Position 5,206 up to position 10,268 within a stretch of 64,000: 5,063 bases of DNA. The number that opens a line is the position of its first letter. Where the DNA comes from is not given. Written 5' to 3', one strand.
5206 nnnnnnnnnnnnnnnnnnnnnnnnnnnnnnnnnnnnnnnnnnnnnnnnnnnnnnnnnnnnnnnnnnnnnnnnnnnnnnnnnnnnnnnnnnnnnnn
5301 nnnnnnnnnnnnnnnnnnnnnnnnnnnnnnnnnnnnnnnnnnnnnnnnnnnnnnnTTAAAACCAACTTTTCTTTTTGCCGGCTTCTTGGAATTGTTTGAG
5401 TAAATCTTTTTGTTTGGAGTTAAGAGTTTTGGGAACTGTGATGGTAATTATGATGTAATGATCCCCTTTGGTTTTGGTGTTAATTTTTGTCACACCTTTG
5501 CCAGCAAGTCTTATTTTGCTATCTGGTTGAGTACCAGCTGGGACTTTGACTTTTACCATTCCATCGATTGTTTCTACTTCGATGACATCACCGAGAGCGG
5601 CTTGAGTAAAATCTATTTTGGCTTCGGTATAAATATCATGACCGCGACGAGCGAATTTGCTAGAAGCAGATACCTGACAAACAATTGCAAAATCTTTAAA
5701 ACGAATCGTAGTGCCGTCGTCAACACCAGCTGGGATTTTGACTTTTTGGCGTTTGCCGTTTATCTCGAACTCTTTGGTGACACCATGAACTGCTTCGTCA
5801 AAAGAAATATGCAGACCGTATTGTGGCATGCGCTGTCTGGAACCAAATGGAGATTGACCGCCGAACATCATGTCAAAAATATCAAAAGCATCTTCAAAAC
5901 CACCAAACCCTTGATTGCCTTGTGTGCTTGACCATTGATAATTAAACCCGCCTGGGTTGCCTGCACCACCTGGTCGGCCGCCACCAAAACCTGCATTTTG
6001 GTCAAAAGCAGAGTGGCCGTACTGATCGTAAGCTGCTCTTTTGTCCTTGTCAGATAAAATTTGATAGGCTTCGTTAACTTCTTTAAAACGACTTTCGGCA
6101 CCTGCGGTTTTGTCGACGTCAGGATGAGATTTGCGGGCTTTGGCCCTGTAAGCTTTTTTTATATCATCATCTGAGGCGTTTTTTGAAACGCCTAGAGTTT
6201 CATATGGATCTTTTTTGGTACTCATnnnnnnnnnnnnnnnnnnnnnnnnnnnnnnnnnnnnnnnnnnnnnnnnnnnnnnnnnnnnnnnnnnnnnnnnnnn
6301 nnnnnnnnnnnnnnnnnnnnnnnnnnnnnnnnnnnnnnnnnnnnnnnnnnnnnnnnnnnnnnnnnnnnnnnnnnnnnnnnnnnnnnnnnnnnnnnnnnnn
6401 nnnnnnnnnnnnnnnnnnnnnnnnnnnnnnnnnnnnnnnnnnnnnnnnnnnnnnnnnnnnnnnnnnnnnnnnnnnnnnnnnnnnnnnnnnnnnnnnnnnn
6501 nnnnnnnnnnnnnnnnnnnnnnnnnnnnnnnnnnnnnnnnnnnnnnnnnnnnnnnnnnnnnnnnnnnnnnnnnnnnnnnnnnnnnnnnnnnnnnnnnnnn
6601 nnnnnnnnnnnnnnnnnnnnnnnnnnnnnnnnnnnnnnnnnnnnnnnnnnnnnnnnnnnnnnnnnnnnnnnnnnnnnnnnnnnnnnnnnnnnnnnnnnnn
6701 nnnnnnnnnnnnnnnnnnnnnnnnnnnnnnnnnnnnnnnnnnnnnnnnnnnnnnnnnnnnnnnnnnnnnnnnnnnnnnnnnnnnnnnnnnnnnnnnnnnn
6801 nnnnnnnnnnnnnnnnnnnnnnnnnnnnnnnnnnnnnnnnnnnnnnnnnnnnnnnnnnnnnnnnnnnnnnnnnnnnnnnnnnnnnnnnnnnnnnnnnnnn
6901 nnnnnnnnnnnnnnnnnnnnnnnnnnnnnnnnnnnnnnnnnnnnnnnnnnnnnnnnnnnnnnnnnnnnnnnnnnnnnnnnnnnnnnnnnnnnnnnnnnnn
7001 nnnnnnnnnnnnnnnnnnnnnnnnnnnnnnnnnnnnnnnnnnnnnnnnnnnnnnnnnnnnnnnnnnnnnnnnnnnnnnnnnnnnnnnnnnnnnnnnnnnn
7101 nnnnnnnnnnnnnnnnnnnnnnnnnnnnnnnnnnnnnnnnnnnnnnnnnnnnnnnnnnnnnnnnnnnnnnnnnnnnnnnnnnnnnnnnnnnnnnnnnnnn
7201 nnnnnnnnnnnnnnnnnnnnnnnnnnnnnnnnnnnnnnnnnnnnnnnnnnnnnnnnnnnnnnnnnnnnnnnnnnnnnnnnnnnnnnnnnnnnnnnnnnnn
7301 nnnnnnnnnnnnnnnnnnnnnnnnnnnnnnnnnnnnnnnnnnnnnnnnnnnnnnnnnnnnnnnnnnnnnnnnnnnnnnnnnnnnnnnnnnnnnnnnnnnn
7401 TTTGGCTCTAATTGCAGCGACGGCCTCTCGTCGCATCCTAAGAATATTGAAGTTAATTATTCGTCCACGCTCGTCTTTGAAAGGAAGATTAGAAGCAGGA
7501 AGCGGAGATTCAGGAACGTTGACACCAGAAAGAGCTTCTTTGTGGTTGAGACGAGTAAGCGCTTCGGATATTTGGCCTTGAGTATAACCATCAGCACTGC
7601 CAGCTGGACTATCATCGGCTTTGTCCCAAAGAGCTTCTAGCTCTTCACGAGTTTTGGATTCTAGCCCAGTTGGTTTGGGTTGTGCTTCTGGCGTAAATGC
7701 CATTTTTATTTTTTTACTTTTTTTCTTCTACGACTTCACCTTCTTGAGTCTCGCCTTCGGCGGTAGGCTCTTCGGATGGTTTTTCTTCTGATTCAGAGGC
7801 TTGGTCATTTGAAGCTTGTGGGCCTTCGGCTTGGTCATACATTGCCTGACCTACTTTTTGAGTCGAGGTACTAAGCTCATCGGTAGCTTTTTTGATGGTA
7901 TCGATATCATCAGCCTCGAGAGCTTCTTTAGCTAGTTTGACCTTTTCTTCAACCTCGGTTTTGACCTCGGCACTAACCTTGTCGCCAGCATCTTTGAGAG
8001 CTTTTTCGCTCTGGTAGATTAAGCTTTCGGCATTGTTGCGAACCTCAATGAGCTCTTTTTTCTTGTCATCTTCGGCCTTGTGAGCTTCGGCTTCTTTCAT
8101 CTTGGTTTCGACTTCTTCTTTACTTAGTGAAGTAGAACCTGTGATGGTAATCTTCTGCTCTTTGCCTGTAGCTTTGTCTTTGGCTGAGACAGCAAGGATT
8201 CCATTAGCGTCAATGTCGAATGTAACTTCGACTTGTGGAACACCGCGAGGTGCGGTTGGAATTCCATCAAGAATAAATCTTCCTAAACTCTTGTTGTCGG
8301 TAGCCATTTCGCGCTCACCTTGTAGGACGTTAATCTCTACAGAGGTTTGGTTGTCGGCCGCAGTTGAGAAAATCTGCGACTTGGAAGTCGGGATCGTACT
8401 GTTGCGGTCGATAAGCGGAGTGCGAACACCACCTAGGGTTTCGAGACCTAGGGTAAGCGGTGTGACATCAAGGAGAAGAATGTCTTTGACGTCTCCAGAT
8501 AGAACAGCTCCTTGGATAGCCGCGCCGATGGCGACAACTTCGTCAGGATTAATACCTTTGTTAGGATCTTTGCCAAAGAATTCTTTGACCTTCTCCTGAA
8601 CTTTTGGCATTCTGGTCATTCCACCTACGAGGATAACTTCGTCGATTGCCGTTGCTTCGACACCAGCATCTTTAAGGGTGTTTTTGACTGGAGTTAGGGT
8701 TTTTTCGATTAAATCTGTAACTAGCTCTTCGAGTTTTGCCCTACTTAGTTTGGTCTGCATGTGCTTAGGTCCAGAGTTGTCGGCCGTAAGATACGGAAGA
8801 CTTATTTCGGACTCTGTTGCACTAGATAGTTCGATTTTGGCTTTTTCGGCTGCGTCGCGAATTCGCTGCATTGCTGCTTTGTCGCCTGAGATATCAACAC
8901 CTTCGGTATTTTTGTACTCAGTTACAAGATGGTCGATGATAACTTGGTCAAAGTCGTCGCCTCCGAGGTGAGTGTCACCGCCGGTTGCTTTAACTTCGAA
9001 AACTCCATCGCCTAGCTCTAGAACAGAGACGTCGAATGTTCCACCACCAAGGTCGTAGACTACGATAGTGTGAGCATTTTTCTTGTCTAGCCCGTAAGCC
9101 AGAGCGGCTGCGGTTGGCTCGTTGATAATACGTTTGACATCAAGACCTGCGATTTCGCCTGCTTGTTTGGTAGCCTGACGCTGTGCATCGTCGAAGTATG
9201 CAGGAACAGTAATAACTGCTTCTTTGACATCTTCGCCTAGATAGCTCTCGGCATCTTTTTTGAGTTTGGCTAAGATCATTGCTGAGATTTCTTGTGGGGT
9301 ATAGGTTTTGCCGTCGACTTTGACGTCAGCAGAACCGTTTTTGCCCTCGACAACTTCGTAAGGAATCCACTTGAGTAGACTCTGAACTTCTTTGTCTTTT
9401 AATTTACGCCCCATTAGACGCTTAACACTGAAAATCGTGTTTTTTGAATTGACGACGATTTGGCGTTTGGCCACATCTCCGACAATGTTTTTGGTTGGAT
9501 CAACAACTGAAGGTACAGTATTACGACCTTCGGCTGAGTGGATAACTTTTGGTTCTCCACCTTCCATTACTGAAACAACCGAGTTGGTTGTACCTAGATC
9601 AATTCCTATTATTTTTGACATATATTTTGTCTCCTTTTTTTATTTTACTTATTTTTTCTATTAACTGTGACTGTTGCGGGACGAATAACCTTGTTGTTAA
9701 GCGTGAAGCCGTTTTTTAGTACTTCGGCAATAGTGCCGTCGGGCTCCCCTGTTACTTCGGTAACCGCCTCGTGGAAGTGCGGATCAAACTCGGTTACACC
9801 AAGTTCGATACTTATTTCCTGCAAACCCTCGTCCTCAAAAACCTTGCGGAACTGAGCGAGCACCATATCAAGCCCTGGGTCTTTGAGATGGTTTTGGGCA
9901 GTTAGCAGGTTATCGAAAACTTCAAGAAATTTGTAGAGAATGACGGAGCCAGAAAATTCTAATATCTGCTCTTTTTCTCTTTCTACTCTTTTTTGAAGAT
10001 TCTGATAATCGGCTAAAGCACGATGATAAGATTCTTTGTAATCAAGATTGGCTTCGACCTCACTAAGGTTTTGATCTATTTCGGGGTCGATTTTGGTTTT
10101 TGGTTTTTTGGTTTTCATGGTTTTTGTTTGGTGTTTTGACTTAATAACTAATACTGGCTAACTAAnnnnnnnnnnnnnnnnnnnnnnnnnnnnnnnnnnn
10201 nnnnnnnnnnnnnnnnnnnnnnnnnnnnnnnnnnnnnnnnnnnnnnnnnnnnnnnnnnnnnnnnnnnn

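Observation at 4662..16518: Family of six modular, highly structured intergenic repeat elements (A-F)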

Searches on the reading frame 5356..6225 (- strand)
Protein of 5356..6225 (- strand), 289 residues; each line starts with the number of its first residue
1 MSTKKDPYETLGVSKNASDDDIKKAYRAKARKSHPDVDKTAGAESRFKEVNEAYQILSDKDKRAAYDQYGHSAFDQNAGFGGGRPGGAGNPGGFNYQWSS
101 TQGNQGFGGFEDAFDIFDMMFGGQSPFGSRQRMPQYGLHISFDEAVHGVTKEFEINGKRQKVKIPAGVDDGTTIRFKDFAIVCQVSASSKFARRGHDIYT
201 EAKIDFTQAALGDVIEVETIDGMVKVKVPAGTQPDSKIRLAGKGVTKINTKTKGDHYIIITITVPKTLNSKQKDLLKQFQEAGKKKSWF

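Call 10: search_protein_families(library=pfam, proteins=[window:5356-6225:-])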
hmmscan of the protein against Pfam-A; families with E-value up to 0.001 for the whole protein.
window:5356-6225:- (289 aa): 2 families
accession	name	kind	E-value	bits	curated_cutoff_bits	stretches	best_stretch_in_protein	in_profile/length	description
PF01556.23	DnaJ_C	-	2.4e-33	115.8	26.6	1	136-265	3-152/152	DnaJ C terminal domain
PF00226.36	DnaJ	-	1.3e-24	86.4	27.8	1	6-67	1-63/63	DnaJ domain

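Call 59: find_homologous_proteins(query=window:5356-6225:-, max_evalue=1e-40)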
Query window:5356-6225:- (289 aa): 4095 proteins with E <= 1e-40 among 8000 candidates; the best 120 are listed.
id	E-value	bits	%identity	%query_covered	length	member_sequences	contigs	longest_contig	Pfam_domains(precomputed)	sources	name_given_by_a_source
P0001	6.2e-186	635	97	100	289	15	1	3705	PF00226.37,PF01556.24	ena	-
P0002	2.1e-167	574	88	100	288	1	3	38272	PF00226.37,PF01556.24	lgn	-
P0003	2.2e-163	561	84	100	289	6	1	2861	PF00226.37,PF01556.24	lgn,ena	-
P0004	2.2e-160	551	83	100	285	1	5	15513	PF00226.37,PF01556.24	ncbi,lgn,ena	-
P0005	7.4e-160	549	83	100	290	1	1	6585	PF00226.37,PF01556.24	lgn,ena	-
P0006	2.4e-150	518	82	100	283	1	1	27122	PF00226.37,PF01556.24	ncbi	-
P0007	3.1e-109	383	60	97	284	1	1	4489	PF00226.37,PF01556.24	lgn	-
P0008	6.7e-109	382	61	97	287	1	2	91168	PF00226.37,PF01556.24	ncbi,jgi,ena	-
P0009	1.1e-108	381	59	97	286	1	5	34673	PF00226.37,PF01556.24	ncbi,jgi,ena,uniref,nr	ncbi:hypothetical protein A3B51_00115 [Candidatus Curtissbacteria bacterium RIFCSPLOWO2_01_FULL_41_1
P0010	1.1e-108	381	59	97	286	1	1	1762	PF00226.37,PF01556.24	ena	-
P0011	4.2e-108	380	59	96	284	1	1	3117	PF00226.37,PF01556.24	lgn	-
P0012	1.0e-107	378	58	97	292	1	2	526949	PF00226.37,PF01556.24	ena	-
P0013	1.1e-107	378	60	97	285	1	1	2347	PF00226.37,PF01556.24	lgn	-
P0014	1.1e-107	378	58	97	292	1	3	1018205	PF00226.37,PF01556.24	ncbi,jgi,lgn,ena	-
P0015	2.4e-106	374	58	97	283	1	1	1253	PF00226.37,PF01556.24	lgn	-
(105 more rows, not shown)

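Call 60: find_encoding_contigs(protein=P0002, flank=10000, max_places=3)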
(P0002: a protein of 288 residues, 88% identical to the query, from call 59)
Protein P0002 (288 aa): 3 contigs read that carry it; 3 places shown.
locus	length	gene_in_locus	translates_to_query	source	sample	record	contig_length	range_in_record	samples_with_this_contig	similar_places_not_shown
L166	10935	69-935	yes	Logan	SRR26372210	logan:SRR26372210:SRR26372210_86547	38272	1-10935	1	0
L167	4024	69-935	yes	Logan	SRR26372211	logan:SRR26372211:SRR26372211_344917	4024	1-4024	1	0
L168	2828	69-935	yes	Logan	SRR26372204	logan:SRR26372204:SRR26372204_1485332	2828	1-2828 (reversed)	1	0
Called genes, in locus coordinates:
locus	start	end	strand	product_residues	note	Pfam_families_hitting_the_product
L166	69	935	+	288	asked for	PF00226:DnaJ, PF01556:DnaJ_C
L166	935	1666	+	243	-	PF12705:PDDEXK_1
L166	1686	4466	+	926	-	PF19778:RE_endonuc (weak)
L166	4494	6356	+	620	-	PF01555:N6_N4_Mtase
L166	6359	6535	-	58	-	PF07411:DUF1508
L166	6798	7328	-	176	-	PF23477:zf_Tbcl_2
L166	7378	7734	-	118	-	PF09397:FtsK_gamma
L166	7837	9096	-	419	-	PF22422:MGH1-like_GH, PF01204:Trehalase (weak), PF03200:Glyco_hydro_63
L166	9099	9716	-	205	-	PF07690:MFS_1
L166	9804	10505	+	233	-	PF01794:Ferric_reduct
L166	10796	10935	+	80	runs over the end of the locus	-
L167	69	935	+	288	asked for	PF00226:DnaJ, PF01556:DnaJ_C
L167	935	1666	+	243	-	PF12705:PDDEXK_1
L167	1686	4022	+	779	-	?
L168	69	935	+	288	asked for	PF00226:DnaJ, PF01556:DnaJ_C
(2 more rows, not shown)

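Call 61: find_encoding_contigs(protein=P0004, flank=10000, max_places=3)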
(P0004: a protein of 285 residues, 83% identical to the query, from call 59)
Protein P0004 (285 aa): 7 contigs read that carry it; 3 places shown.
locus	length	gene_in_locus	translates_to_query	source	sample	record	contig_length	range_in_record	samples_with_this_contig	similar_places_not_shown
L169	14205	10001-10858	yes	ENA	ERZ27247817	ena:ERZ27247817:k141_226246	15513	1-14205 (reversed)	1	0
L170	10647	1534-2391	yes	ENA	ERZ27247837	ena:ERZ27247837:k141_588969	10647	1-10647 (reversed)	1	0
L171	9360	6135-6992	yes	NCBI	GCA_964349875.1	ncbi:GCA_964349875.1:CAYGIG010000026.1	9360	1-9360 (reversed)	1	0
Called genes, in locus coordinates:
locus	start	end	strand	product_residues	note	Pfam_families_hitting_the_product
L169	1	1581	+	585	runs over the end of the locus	PF00009:GTP_EFTU, PF00071:Ras (weak), PF03144:GTP_EFTU_D2, PF00679:EFG_C, PF06421:LepA_C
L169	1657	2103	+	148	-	-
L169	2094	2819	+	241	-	PF02811:PHP (weak), PF13263:PHP_C (weak)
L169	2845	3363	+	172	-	-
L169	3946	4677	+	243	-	PF03444:WHD_HrcA (weak), PF01628:HrcA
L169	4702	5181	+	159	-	PF01025:GrpE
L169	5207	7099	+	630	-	PF00012:HSP70, PF06723:MreB_Mbl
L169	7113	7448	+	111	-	-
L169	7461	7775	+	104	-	-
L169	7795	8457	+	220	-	-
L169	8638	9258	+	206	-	-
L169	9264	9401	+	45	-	-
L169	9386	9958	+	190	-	-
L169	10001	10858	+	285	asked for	PF00226:DnaJ, PF01556:DnaJ_C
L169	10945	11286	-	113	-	PF09397:FtsK_gamma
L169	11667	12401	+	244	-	PF12705:PDDEXK_1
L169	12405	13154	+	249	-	PF09509:Hypoth_Ymh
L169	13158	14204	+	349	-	?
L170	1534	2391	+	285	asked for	PF00226:DnaJ, PF01556:DnaJ_C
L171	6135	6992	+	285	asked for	PF00226:DnaJ, PF01556:DnaJ_C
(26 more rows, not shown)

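Call 62: find_encoding_contigs(protein=P0006, flank=10000, max_places=3)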
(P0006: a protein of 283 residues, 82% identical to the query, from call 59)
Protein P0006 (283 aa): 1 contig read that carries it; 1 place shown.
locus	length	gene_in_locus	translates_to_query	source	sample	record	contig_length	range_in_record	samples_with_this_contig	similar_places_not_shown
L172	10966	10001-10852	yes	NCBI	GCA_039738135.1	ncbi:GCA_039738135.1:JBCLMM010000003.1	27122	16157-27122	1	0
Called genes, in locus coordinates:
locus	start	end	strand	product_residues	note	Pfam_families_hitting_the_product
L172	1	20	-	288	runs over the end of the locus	PF04556:DpnII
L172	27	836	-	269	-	PF01555:N6_N4_Mtase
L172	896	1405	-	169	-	PF12705:PDDEXK_1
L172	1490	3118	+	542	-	PF00009:GTP_EFTU, PF00071:Ras (weak), PF03144:GTP_EFTU_D2, PF00679:EFG_C, PF06421:LepA_C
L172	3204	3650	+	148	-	-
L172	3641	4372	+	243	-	PF13263:PHP_C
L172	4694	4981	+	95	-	-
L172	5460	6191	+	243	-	PF03444:WHD_HrcA (weak), PF01628:HrcA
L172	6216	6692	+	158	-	PF01025:GrpE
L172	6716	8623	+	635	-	PF00012:HSP70, PF06723:MreB_Mbl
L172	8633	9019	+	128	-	-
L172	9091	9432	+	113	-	-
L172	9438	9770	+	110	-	-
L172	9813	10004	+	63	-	-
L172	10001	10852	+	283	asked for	PF00226:DnaJ, PF01556:DnaJ_C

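Call 70: find_encoding_contigs(protein=P0008, flank=10000, max_places=1)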
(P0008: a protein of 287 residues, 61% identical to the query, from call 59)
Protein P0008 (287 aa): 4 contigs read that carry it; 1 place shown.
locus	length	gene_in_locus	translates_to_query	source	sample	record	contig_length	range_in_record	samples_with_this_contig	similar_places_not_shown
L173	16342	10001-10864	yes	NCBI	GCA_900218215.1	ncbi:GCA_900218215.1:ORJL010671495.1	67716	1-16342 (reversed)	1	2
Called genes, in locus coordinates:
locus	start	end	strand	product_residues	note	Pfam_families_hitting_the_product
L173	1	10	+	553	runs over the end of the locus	PF03023:MurJ, PF01554:MatE (weak)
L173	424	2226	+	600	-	PF00009:GTP_EFTU, PF03144:GTP_EFTU_D2 (weak), PF00679:EFG_C, PF06421:LepA_C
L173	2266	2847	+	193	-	PF01209:Ubie_methyltran (weak), PF13847:Methyltransf_31, PF08241:Methyltransf_11, PF13649:Methyltransf_25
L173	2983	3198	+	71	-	-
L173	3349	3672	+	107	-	-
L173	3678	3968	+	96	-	-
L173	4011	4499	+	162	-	PF00293:NUDIX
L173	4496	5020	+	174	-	PF01931:NTPase_I-T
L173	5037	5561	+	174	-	-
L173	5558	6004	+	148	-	PF00293:NUDIX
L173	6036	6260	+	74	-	-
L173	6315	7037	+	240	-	PF03444:WHD_HrcA (weak), PF01628:HrcA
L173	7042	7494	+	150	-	PF01025:GrpE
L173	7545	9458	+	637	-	PF00012:HSP70, PF06723:MreB_Mbl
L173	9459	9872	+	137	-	PF22091:DUF6941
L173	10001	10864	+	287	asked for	PF00226:DnaJ, PF01556:DnaJ_C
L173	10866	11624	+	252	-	-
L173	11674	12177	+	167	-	PF10706:Aminoglyc_resit, PF14907:NTP_transf_5 (weak)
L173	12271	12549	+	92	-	PF04365:BrnT_toxin (weak)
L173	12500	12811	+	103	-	PF12441:CopG_antitoxin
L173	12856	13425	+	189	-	PF00657:Lipase_GDSL, PF04311:DUF459 (faint), PF13472:Lipase_GDSL_2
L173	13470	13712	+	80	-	-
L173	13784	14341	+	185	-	-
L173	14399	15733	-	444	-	PF13231:PMT_2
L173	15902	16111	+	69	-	-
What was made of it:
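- Housekeeping operons (hrcA-grpE-dnaK, lepA), conserved in the element-free outgroup L173, lie between the sites, so the region is not a cassette array (call 70).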

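Call 71: find_encoding_contigs(protein=P0001, flank=10000, max_places=3)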
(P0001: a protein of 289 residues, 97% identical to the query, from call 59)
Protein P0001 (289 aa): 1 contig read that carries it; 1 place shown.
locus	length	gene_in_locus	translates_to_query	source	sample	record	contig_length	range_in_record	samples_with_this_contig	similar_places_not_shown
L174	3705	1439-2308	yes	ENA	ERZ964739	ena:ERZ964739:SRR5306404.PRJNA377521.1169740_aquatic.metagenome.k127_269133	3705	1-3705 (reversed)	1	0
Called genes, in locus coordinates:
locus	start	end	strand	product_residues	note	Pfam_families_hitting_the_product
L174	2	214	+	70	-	?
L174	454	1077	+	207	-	-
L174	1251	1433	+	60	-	-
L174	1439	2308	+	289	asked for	PF00226:DnaJ, PF01556:DnaJ_C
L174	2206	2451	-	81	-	-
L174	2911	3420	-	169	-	-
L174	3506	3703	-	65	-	?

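Call 72: find_encoding_contigs(protein=P0005, flank=10000, max_places=2)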
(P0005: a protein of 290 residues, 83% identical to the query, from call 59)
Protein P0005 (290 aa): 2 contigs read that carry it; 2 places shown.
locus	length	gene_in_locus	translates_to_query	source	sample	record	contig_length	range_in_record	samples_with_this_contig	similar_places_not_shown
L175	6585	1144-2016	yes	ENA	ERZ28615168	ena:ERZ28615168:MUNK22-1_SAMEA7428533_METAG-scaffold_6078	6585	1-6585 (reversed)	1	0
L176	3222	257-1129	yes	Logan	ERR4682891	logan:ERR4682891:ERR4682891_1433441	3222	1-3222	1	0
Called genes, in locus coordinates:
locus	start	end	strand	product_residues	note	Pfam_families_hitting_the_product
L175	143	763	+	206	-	-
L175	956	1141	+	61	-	-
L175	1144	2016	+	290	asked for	PF00226:DnaJ, PF01556:DnaJ_C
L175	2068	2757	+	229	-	PF00072:Response_reg, PF00486:Trans_reg_C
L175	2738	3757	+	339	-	PF00512:HisKA, PF02518:HATPase_c, PF13589:HATPase_c_3 (faint), PF14501:HATPase_c_5 (weak)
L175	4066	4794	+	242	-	PF12705:PDDEXK_1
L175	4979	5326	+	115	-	PF12643:MazG-like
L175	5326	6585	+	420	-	?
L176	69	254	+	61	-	-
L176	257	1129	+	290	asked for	PF00226:DnaJ, PF01556:DnaJ_C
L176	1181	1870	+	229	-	PF00072:Response_reg, PF00486:Trans_reg_C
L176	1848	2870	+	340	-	PF00512:HisKA, PF02518:HATPase_c, PF13589:HATPase_c_3 (faint), PF14501:HATPase_c_5 (weak)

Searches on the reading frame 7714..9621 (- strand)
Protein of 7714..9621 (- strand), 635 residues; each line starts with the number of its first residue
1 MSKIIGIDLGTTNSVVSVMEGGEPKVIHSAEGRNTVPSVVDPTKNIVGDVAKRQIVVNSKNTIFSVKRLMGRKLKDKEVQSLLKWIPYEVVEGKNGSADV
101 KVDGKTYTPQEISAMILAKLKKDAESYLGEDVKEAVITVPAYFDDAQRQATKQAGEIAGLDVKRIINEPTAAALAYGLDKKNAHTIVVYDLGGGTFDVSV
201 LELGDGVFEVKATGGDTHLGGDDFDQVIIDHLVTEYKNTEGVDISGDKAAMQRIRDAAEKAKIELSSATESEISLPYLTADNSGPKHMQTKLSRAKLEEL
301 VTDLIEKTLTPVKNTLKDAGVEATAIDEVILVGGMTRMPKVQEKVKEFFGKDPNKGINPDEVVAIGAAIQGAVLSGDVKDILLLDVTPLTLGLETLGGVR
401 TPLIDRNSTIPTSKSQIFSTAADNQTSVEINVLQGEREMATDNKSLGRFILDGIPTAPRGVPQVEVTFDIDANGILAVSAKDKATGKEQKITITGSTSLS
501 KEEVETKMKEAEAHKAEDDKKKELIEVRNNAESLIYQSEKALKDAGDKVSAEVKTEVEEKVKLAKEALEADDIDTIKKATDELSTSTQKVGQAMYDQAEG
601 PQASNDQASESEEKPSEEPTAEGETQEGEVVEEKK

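Call 10: search_protein_families(library=pfam, proteins=[window:7714-9621:-])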
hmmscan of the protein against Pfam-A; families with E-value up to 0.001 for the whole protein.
window:7714-9621:- (635 aa): 2 families
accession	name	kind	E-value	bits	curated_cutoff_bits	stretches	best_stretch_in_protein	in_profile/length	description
PF00012.26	HSP70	-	1.2e-256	853.1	20.6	1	4-595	1-598/599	Hsp70 protein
PF06723.19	MreB_Mbl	-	1.8e-18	66.9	27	1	129-369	90-317/327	MreB/Mbl protein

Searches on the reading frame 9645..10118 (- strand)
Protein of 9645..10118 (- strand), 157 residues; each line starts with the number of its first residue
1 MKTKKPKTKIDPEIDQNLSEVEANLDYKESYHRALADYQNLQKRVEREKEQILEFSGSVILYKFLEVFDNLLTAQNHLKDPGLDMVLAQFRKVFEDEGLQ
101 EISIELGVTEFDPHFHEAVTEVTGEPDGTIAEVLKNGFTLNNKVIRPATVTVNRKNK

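Call 10: search_protein_families(library=pfam, proteins=[window:9645-10118:-])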
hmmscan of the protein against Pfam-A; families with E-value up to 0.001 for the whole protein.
window:9645-10118:- (157 aa): 1 family
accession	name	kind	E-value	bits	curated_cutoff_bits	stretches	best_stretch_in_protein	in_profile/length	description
PF01025.24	GrpE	-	2.3e-32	112.4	25.8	1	7-153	9-164/165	GrpE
